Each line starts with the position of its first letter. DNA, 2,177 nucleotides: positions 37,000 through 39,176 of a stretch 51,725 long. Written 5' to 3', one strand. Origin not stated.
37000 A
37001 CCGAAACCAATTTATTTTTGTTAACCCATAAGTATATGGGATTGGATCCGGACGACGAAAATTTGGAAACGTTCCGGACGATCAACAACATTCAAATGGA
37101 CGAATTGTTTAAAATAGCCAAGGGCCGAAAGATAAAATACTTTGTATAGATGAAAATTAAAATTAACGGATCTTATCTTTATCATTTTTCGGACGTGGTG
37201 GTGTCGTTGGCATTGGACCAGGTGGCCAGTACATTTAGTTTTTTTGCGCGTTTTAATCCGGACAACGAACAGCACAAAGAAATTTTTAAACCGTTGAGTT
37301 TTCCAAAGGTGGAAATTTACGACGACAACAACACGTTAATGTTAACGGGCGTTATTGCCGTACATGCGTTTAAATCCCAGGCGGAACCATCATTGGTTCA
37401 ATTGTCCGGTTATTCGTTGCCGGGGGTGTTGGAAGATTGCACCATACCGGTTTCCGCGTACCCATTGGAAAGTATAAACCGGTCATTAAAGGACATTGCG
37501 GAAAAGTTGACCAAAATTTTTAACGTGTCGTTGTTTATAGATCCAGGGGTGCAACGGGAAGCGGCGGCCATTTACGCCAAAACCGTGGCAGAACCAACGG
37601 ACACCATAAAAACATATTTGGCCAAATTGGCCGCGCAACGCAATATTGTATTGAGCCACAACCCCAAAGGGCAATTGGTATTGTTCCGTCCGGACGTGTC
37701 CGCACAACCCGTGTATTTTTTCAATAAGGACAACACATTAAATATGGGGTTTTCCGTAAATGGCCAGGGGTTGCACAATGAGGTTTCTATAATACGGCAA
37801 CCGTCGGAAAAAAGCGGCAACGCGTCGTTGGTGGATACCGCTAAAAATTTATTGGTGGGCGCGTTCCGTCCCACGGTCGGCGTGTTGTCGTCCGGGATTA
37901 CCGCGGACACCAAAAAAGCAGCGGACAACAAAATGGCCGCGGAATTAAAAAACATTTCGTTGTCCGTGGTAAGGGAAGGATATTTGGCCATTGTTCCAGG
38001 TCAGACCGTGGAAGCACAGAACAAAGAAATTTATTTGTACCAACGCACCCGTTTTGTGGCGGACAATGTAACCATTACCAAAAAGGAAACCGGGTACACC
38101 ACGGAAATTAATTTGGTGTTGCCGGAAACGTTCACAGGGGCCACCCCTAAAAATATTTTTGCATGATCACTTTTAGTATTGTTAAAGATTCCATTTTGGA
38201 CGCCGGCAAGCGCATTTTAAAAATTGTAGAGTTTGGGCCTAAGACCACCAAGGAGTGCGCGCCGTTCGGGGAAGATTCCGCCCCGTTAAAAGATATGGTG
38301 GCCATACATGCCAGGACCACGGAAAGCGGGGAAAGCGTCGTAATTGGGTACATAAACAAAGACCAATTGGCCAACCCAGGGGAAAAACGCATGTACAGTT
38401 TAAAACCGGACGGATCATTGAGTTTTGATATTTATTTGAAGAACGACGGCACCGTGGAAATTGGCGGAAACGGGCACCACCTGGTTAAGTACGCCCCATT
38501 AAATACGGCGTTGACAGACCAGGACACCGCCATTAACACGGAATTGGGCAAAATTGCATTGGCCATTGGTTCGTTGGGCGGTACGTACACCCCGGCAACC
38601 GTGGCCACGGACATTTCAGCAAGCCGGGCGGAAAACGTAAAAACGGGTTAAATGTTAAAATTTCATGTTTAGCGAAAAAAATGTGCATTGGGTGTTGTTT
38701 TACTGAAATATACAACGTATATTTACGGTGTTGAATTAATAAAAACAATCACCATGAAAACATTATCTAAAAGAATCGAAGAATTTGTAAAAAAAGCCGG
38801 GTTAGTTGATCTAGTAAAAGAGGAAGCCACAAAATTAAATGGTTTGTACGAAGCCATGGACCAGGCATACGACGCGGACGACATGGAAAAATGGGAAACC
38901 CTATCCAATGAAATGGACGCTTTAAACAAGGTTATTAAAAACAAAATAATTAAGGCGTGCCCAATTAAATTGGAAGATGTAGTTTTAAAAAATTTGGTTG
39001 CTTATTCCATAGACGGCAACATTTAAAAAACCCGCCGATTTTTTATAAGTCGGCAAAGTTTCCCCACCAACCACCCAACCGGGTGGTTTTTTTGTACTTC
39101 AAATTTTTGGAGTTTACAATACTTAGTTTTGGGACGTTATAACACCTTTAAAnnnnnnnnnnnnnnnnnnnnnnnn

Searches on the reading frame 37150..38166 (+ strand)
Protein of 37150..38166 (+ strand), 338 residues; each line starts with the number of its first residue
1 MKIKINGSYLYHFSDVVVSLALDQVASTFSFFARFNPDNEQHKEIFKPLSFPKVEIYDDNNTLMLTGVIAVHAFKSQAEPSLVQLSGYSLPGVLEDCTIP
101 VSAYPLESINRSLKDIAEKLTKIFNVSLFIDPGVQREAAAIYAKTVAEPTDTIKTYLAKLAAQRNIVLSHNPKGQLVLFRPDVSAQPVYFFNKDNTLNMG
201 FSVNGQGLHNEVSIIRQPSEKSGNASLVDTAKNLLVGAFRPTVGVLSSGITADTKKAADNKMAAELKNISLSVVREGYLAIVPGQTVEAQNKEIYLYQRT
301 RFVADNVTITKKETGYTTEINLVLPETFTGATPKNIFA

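Call 76: search_protein_families(library=phrogs, proteins=[window:37150-38166:+], max_evalue=0.00001)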
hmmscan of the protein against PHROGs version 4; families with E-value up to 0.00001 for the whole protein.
window:37150-38166:+ (338 aa): 2 families
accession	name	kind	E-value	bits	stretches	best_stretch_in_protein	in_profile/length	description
phrog_177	-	tail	5.5e-56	191.6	1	1-335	80-419/623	baseplate hub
phrog_11191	-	unknown function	2.6e-07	30.9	1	61-184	65-185/258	-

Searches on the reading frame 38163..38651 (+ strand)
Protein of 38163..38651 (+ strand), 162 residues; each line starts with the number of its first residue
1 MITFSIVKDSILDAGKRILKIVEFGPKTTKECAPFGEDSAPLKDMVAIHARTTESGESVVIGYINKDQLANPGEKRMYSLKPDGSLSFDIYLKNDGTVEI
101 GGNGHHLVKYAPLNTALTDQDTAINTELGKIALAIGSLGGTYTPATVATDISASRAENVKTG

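Call 13: search_protein_families(library=phrogs, proteins=[window:38163-38651:+], max_evalue=0.01)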
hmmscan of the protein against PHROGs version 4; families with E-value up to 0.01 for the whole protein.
window:38163-38651:+ (162 aa): 1 family
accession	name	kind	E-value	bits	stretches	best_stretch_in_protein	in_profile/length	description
phrog_5226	-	unknown function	2.9e-60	203.6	1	1-160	1-160/162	-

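Call 14: find_related_loci(query=window:38163-38651:+, collection=viral_contigs, flank=3000)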
Query window:38163-38651:+ (162 aa) in viral_contigs; peptide patterns used: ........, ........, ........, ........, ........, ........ (x = any residue, [..] = any of these).
9 stretches matched a pattern; 4 encode a relative of the query (tblastn E <= 1e-3); 4 distinct loci.
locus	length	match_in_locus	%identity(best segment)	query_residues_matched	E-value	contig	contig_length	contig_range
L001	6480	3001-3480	56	1-160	2e-57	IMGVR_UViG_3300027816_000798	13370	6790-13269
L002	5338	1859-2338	56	1-160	2e-57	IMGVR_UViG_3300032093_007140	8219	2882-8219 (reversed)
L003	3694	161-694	40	1-161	4e-31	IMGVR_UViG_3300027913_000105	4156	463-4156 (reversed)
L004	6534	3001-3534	40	1-161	4e-31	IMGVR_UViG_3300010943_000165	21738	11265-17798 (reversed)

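Call 65: find_encoding_contigs(protein=window:38163-38651:+, flank=3000, max_places=8)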
Protein window:38163-38651:+ (162 aa): 1 contig read that carries it; 1 place shown.
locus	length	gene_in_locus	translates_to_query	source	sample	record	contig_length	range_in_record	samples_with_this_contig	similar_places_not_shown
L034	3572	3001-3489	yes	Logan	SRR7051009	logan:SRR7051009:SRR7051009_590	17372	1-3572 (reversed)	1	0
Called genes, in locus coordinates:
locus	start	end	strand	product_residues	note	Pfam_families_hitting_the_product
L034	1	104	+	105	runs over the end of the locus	PF11195:Tad2-like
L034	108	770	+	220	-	-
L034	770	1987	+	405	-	-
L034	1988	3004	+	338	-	PF22255:Gp44-like_2nd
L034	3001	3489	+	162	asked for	-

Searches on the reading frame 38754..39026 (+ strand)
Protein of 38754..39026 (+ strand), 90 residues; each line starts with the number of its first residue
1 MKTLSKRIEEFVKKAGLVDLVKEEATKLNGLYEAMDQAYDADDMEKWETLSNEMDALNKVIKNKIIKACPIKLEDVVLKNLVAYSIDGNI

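Call 13: search_protein_families(library=phrogs, proteins=[window:38754-39026:+], max_evalue=0.01)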
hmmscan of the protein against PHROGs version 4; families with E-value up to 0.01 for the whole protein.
window:38754-39026:+ (90 aa): 0 families

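Call 39: find_homologous_proteins(query=window:38754-39026:+, max_evalue=0.01)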
Query window:38754-39026:+ (90 aa): 1 proteins with E <= 0.01 among 1 candidates.
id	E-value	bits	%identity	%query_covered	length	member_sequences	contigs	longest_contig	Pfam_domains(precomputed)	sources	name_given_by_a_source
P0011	1.4e-49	183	100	100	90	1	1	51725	-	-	-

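Call 62: search_protein_families(library=pfam, proteins=[window:38754-39026:+], max_evalue=1)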
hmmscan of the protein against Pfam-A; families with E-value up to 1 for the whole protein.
window:38754-39026:+ (90 aa): 3 families
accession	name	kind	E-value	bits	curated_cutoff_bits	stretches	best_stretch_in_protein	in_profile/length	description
PF24704.1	DUF7667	-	0.023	15.3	27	1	23-59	37-73/76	Family of unknown function (DUF7667)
PF07757.19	AdoMet_MTase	-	0.12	13.1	27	1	24-73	3-52/115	Predicted AdoMet-dependent methyltransferase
PF24545.1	Ig_TPPC8_2nd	-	0.27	11.7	27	1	34-54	28-48/67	TPPC8 second Ig-like domain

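Call 86: predict_structure(protein=window:38754-39026:+)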
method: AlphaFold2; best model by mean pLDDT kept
length: 90 residues; sequences in the alignment: 1
mean_pLDDT: 76.4   pTM: 0.55
mean pLDDT of the five models: 76.4, 73.2, 73.0, 71.8, 71.1
residues with pLDDT >= 90: 26; 70-90: 35; 50-70: 23; < 50: 6
segments of 3 or more residues with pLDDT < 50: 86-90
pLDDT, mean of each block of 10 residues (from residue 1): 66 77 86 93 95 90 73 58 49
secondary structure, 60 per line:
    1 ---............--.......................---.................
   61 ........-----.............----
elements in order: H4-15 H18-40 H44-68 H74-86

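Call 114: search_protein_families(library=padloc, proteins=[window:38754-39026:+], max_evalue=0.1)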
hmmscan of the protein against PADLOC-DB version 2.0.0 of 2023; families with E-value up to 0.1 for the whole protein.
window:38754-39026:+ (90 aa): 0 families

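Call 115: search_protein_families(library=ncbifam, proteins=[window:38754-39026:+], max_evalue=0.1)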
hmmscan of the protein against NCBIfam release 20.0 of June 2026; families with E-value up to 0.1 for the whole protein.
window:38754-39026:+ (90 aa): 1 family
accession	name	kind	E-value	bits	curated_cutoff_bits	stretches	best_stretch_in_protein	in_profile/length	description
NF008396.0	PRK11194.1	equivalog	0.03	13.2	633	1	11-80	9-81/379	dual-specificity RNA methyltransferase RlmN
